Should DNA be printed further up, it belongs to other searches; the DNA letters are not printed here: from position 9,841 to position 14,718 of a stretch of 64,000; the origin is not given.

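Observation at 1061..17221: Split, non-canonical type VII (T7SSb-like) secretion locus with no recognisable EssB/EsaA/EssA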

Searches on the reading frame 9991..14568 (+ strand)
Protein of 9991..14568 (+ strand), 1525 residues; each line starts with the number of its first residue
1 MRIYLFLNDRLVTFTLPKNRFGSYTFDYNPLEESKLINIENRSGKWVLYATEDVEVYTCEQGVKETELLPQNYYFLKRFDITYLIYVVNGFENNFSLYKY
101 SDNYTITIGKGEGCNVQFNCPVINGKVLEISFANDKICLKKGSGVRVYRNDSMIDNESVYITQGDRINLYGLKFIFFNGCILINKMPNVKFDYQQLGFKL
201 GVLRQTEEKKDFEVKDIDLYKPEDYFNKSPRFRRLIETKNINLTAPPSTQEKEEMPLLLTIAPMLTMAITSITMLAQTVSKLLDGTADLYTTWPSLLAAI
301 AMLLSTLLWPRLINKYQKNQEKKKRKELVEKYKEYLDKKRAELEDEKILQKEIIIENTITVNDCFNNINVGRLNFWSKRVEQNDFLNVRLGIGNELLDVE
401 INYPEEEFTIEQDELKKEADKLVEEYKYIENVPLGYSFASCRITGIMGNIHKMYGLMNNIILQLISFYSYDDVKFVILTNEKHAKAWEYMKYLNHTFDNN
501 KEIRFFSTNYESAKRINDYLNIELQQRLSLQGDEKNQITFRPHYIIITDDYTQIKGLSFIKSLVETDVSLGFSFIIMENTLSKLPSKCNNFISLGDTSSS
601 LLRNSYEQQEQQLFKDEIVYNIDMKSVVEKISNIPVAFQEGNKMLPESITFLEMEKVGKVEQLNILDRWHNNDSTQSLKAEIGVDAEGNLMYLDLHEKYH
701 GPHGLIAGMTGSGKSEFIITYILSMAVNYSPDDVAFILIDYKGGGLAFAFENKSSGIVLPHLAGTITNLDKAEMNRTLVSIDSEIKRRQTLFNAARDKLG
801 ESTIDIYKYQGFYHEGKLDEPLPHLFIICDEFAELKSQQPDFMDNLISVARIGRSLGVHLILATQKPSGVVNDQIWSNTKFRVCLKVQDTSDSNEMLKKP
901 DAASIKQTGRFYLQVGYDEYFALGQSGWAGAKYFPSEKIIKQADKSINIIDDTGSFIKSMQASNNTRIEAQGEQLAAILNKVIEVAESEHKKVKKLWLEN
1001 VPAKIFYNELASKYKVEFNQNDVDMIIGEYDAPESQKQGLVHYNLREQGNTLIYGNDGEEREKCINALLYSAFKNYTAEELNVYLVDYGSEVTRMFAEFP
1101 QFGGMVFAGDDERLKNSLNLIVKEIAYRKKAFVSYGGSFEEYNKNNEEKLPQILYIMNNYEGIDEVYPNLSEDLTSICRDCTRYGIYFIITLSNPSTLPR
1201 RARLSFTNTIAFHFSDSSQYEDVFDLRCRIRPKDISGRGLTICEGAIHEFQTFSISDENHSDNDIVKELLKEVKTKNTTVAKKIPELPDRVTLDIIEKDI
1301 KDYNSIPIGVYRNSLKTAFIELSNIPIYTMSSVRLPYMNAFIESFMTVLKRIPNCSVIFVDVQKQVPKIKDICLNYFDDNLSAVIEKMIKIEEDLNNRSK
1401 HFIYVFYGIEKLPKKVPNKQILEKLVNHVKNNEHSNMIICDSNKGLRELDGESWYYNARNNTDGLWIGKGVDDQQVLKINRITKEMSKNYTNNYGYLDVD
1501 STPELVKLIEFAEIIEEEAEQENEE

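Call 6: search_protein_families(library=pfam, max_evalue=0.1, proteins=[window:9991-14568:+])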
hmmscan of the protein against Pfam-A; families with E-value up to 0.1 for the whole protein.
window:9991-14568:+ (1525 aa): 6 families
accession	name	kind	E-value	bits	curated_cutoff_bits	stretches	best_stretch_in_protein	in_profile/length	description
PF01580.24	FtsK_SpoIIIE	-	1.9e-34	119.5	24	2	668-868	8-220/221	FtsK/SpoIIIE family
PF00498.31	FHA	-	0.00032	21.5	20.7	1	106-169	1-66/67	FHA domain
PF05872.18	HerA_C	-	0.0034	16.5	22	0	696-744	16-60/502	Helicase HerA-like C-terminal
PF12696.13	TraG-D_C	-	0.018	15.4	22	1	825-893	2-72/126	TraM recognition site of TraD and TraG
PF10805.13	DUF2730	-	0.052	14.1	24.9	0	293-344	7-57/102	Protein of unknown function (DUF2730)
PF01935.23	DUF87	-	0.067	13.7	23.2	1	691-743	14-62/220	Helicase HerA, central domain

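Call 7: search_protein_families(library=ncbifam, max_evalue=0.1, proteins=[window:9991-14568:+])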
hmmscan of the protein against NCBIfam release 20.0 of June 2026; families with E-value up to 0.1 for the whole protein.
window:9991-14568:+ (1525 aa): 6 families
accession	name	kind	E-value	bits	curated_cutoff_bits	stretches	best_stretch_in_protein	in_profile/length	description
TIGR03928.1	T7_EssCb_Firm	equivalog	2.6e-284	946.4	778.4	1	225-1504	5-1290/1296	type VII secretion protein EssC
TIGR03924.1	T7SS_EccC_a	equivalog_domain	7.5e-98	329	509.15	1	244-919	2-660/673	type VII secretion protein EccCa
TIGR03925.1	T7SS_EccC_b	equivalog_domain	3.9e-53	180.6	346.55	2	978-1325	2-361/564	type VII secretion protein EccCb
NF007615.0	PRK10263.1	equivalog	4.9e-16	57.6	1566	1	664-909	976-1228/1355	DNA translocase FtsK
NF041214.1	plasmid_TraB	equivalog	0.00053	18.6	800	1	695-897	242-419/639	plasmid transfer protein TraB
NF041013.1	T4P_ComGE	equivalog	0.04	14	49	0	290-349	6-70/83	competence type IV pilus minor pilin ComGE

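Call 8: search_solved_structures(query=window:9991-14568:+, max_evalue=0.001)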
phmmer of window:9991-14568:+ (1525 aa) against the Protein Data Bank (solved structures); distinct sequences matched with E-value up to 0.001: 11.
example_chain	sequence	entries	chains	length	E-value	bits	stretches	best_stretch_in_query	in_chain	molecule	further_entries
9qks_G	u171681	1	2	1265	3.5e-123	415.5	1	294-987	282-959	ESX secretion system protein YukB,Green fluorescent protein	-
4nh0_A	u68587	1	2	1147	7.4e-55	189.1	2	656-915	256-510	Cell divisionFtsK/SpoIIIE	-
7b9f_C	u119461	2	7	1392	9.9e-35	122.4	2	683-921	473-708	EccC5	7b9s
7np7_C1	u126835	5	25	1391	3e-33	117.5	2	677-919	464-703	ESX-5 secretion system protein EccC5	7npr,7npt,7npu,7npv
4lya_A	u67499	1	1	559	4.5e-21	77.1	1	991-1324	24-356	Uncharacterized protein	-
5fv0_A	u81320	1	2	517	1.5e-20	75.4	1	1027-1324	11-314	ESX secretion system protein EccC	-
2ius_A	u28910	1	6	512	6.7e-15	56.7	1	663-909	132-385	DNA TRANSLOCASE FTSK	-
4n1a_A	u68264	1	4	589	8.5e-13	49.7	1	702-918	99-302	Cell divisionFtsK/SpoIIIE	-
2iuu_A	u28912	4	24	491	3.6e-12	47.6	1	678-906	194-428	DNA TRANSLOCASE FTSK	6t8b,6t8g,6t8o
2iut_A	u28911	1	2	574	5.3e-12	47.1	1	678-906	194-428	DNA TRANSLOCASE FTSK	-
9jv8_A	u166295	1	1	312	2.1e-11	45.1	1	706-883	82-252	ESX-1 secretion system protein EccCb1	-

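Call 13: find_related_loci(query=window:9991-14568:+, collection=genome_contigs, flank=10000)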
Query window:9991-14568:+ (1525 aa) in genome_contigs; peptide patterns used: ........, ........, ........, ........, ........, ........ (x = any residue, [..] = any of these).
116 stretches matched a pattern; 94 encode a relative of the query (tblastn E <= 1e-3); the best 80 are kept; 79 distinct loci.
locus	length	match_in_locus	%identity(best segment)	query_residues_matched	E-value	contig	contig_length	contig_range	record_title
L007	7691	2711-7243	57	1-1511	0e+0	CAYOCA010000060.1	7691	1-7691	MAG TPA_asm: uncultured Muribaculaceae bacterium isolate SRP222994_co1_98 genome assembly, contig: NODE_19623_length_769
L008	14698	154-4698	56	1-1515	0e+0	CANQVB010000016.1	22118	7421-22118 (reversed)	MAG: uncultured Bacilli bacterium isolate Lapin-033__bin34 genome assembly, contig: Lapin-033__NODE_1919_length_22118_co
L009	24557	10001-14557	55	1-1516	0e+0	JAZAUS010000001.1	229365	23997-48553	MAG: Bacilli bacterium isolate R95_purified_bin52 k141_245076_length_229365_cov_24.2358, whole genome shotgun sequence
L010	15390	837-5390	55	1-1515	0e+0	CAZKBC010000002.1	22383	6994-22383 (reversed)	MAG TPA_asm: uncultured Muribaculaceae bacterium isolate SRP294416_co3_734 genome assembly, contig: NODE_3376_length_223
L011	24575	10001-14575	53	1-1522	0e+0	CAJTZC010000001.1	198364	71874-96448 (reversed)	MAG TPA_asm: uncultured Bacilli bacterium isolate MGBC119269 genome assembly, contig: MGBC119269.1, whole genome shotgun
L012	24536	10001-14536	54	1-1511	0e+0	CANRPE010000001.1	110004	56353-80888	MAG: uncultured Bacilli bacterium isolate Lapin-018__bin61 genome assembly, contig: Lapin-018__NODE_128_length_110004_co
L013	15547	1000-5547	54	1-1515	0e+0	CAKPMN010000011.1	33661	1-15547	MAG: uncultured Bacilli bacterium isolate REFINED_METABAT215_TOP10_CONTIGS_1500_ASSEMBLY_K77_MERGED__Hadza_PheChl_Fiber-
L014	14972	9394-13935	54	1-1513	0e+0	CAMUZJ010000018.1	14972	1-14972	MAG TPA_asm: uncultured Firmicutes bacterium isolate SRR8387720_bin.18_metaWRAP_v1.3_MAG genome assembly, contig: ERZ142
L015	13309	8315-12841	52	1-1511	0e+0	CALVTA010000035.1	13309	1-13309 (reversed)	MAG: uncultured Bacilli bacterium isolate BRZ_ES__bin111 genome assembly, contig: BRZ_ES__NODE_5702_length_13309_cov_10.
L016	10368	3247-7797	52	1-1517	0e+0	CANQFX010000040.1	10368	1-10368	MAG: uncultured Bacilli bacterium isolate Lapin-008__bin25 genome assembly, contig: Lapin-008__NODE_6509_length_10368_co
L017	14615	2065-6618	51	1-1525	0e+0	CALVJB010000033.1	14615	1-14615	MAG: uncultured Bacilli bacterium isolate BRZ_PQ__bin74 genome assembly, contig: BRZ_PQ__NODE_5271_length_14615_cov_36.1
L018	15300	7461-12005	51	1-1520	0e+0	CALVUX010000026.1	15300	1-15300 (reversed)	MAG: uncultured Bacilli bacterium isolate BRZ_EC__bin54 genome assembly, contig: BRZ_EC__NODE_4566_length_15300_cov_21.0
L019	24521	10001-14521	52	1-1511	0e+0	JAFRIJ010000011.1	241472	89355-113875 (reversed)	MAG: Bacilli bacterium isolate RGIG2497 Goat_Jejunum-3__c153521, whole genome shotgun sequence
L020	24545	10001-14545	52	1-1520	0e+0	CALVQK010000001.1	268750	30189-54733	MAG: uncultured Bacilli bacterium isolate BRZ_GT__bin8 genome assembly, contig: BRZ_GT__NODE_24_length_268750_cov_38.849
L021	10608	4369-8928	50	1-1521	0e+0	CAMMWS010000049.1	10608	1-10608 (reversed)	MAG: uncultured Tenericutes bacterium isolate ERR4968606_bin.83_MetaWRAP_v1.1_MAG genome assembly, contig: NODE_5764_len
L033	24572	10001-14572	49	1-1520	0e+0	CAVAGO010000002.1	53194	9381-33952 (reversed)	bacterium isolate H07602-L1_cleanbin_000025 genome assembly, contig: Spades_H07602-L1_contig_285, whole genome shotgun s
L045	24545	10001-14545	50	3-1521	0e+0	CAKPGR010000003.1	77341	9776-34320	MAG: uncultured Bacilli bacterium isolate REFINED_METABAT215_TOP10_CONTIGS_1500_ASSEMBLY_K77_MERGED__Hadza_MoBio_hadza-A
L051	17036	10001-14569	48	1-1525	0e+0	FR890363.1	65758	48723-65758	Clostridium sp. CAG:417 genomic scaffold, scf2, whole genome shotgun sequence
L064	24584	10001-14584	55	1-1525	0e+0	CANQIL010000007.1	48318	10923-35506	MAG: uncultured Bacilli bacterium isolate Lapin-028__bin30 genome assembly, contig: Lapin-028__NODE_696_length_48318_cov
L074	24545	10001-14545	41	5-1509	0e+0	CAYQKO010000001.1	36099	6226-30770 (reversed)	MAG TPA_asm: uncultured Muribaculaceae bacterium isolate SRP222994_co1_113 genome assembly, contig: NODE_2074_length_360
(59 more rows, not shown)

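Call 46: search_protein_families(library=pfam, max_evalue=0.001, proteins=[L051:14947-15279:+, L012:7076-7363:+, L012:7370-9919:+, L020:15113-18562:+, L045:15214-17664:+, L064:16919-21265:+, L033:17481-21296:+, L074:15608-19786:+, L020:18581-19267:+, L020:19270-20022:+])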
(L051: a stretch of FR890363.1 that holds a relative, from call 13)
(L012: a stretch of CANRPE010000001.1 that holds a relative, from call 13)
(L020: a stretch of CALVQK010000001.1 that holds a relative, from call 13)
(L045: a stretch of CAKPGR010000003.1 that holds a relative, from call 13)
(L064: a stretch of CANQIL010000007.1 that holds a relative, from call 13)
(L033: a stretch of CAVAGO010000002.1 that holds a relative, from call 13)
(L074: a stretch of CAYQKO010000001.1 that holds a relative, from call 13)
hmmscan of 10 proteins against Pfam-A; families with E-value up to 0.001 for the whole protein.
L051:14947-15279:+ (111 aa): 1 family
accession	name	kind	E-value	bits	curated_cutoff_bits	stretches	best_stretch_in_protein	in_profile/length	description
PF13780.11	DUF4176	-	7.6e-24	84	25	1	15-88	1-71/74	Domain of unknown function (DUF4176)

L012:7076-7363:+ (96 aa): 1 family
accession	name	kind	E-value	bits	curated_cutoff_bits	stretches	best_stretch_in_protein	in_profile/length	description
PF13780.11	DUF4176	-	3e-25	88.5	25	1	10-83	1-73/74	Domain of unknown function (DUF4176)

L012:7370-9919:+ (850 aa): 0 families

L020:15113-18562:+ (1150 aa): 0 families

L045:15214-17664:+ (817 aa): 1 family
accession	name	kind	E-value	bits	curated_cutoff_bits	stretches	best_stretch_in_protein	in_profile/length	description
PF01841.26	Transglut_core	-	2.7e-05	24.8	23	1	544-634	9-99/108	Transglutaminase-like superfamily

L064:16919-21265:+ (1449 aa): 0 families

L033:17481-21296:+ (1272 aa): 1 family
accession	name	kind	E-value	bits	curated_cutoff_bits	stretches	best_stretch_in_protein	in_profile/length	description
PF03496.20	ADPrib_exo_Tox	-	1.5e-06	28.1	23.4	1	1142-1263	55-183/196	ADP-ribosyltransferase exoenzyme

L074:15608-19786:+ (1393 aa): 2 families
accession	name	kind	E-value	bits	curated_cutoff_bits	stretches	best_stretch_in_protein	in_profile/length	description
PF00149.33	Metallophos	-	5.4e-12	47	21.5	1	793-1014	3-159/191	Calcineurin-like phosphoesterase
PF12850.12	Metallophos_2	-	3e-06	27.8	27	1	793-873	3-60/154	Calcineurin-like phosphoesterase superfamily domain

L020:18581-19267:+ (229 aa): 0 families

L020:19270-20022:+ (251 aa): 5 families
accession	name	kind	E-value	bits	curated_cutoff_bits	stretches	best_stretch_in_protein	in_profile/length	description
PF00069.31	Pkinase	-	4.3e-19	69.4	31.7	1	26-231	25-251/263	Protein kinase domain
PF07714.23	PK_Tyr_Ser-Thr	-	4e-12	46.4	23.1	1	47-231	51-248/258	Protein tyrosine and serine/threonine kinase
PF14531.12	Kinase-like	-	1.9e-05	24.5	25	1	35-178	93-242/289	Kinase-like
PF17667.7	Pkinase_fungal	-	4.6e-05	22.8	24.1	1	90-170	284-376/387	Fungal protein kinase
PF01163.29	RIO1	-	0.00027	21.1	22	1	68-136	78-148/187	RIO domain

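Call 68: find_encoding_contigs(protein=window:9991-14565:+, flank=10000, max_places=6)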
Protein window:9991-14565:+ (1525 aa): 8 contigs read that carry it; 1 place shown.
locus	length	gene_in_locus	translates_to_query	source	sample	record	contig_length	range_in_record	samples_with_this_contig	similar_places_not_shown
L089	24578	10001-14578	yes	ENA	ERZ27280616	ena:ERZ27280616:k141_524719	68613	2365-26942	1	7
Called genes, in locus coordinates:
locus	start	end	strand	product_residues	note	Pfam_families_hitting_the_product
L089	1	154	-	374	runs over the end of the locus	PF01098:FTSW_RODA_SPOVE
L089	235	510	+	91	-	-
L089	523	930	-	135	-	PF10612:Spore-coat_CotZ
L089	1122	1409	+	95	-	-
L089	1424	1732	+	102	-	-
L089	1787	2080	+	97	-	-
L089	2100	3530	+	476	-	-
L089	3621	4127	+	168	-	-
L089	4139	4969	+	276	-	-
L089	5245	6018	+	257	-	PF01966:HD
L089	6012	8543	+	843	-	PF00133:tRNA-synt_1, PF01406:tRNA-synt_1e (faint), PF09334:tRNA-synt_1g, PF13603:tRNA-synt_1_2 (weak), PF09334:tRNA-synt_1g, PF00133:tRNA-synt_1, PF08264:Anticodon_1, PF10458:Val_tRNA-synt_C (weak)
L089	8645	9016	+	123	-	PF01527:HTH_Tnp_1 (weak), PF13518:HTH_28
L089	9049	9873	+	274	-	PF00665:rve, PF13683:rve_3, PF13333:rve_2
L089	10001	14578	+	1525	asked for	PF01580:FtsK_SpoIIIE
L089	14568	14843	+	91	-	-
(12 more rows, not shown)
